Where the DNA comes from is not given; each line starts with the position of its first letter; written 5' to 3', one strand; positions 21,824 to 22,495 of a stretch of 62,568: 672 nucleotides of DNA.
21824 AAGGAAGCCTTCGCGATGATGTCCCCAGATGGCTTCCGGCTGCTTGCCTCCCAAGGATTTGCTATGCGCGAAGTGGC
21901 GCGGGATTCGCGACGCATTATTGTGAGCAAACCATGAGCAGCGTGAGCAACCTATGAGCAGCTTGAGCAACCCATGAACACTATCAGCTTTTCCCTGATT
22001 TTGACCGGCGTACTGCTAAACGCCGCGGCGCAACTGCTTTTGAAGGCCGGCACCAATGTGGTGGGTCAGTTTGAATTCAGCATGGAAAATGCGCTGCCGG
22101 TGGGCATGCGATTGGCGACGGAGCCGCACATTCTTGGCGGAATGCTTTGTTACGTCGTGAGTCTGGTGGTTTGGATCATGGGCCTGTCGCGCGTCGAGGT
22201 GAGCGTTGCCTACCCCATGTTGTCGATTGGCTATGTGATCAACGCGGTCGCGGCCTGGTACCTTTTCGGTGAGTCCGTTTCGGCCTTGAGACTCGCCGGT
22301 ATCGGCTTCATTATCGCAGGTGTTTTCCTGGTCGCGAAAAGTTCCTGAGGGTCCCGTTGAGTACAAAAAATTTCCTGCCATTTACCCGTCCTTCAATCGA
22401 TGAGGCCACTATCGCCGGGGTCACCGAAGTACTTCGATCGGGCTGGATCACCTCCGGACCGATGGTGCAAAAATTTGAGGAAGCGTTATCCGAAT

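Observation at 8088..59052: Short tandem duplications (12-30 bp, 2-5 copies) recur right at gene ends, often including the stop codon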

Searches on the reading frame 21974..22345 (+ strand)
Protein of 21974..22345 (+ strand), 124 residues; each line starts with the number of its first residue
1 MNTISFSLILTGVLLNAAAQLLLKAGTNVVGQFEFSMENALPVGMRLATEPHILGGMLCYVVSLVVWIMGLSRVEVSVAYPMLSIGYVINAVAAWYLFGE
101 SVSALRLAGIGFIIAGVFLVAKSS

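Call 75: find_encoding_contigs(protein=window:21974-22345:+, flank=1500, max_places=10)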
Protein window:21974-22345:+ (124 aa): 22 contigs read that carry it; 10 places shown.
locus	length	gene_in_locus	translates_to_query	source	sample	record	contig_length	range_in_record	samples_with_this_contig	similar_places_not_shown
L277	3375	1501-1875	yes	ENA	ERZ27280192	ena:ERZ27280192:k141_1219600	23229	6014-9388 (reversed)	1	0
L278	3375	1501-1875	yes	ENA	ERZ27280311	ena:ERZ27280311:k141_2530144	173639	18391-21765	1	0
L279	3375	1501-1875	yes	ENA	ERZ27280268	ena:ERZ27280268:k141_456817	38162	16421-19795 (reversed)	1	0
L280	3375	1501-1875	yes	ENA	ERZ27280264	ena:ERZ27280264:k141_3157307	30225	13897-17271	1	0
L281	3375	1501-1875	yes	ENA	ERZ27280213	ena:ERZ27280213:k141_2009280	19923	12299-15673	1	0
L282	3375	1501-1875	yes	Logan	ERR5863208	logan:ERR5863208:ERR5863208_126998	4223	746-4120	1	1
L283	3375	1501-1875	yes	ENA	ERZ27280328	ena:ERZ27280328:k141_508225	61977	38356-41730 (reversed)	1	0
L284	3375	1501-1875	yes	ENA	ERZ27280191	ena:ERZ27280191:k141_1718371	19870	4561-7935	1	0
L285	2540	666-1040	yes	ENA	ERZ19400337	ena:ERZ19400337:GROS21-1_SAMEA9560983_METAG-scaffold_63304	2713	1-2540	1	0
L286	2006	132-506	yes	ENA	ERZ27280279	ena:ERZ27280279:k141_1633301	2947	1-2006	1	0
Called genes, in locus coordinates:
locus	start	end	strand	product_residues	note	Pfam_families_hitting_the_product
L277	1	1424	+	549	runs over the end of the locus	PF02366:PMT, PF13231:PMT_2, PF18583:Arnt_C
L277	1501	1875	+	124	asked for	PF00893:Multi_Drug_Res (weak), PF00892:EamA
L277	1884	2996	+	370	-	PF01041:DegT_DnrJ_EryC1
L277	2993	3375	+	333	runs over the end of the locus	PF00535:Glycos_transf_2, PF13641:Glyco_tranf_2_3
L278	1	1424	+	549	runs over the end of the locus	PF02366:PMT, PF13231:PMT_2, PF18583:Arnt_C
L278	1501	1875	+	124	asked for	PF00893:Multi_Drug_Res (weak), PF00892:EamA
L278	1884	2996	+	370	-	PF01041:DegT_DnrJ_EryC1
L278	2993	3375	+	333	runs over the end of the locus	PF00535:Glycos_transf_2, PF13641:Glyco_tranf_2_3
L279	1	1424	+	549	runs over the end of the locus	PF02366:PMT, PF13231:PMT_2, PF18583:Arnt_C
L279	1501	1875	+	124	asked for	PF00893:Multi_Drug_Res (weak), PF00892:EamA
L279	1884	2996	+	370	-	PF01041:DegT_DnrJ_EryC1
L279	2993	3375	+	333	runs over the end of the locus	PF00535:Glycos_transf_2, PF13641:Glyco_tranf_2_3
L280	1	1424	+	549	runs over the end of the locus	PF02366:PMT, PF13231:PMT_2, PF18583:Arnt_C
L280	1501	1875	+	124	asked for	PF00893:Multi_Drug_Res (weak), PF00892:EamA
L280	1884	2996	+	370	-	PF01041:DegT_DnrJ_EryC1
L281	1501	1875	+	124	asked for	PF00893:Multi_Drug_Res (weak), PF00892:EamA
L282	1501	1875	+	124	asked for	PF00893:Multi_Drug_Res (weak), PF00892:EamA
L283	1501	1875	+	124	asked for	PF00893:Multi_Drug_Res (weak), PF00892:EamA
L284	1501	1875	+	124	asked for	PF00893:Multi_Drug_Res (weak), PF00892:EamA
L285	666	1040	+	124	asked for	PF00893:Multi_Drug_Res (weak), PF00892:EamA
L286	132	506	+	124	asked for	PF00893:Multi_Drug_Res (weak), PF00892:EamA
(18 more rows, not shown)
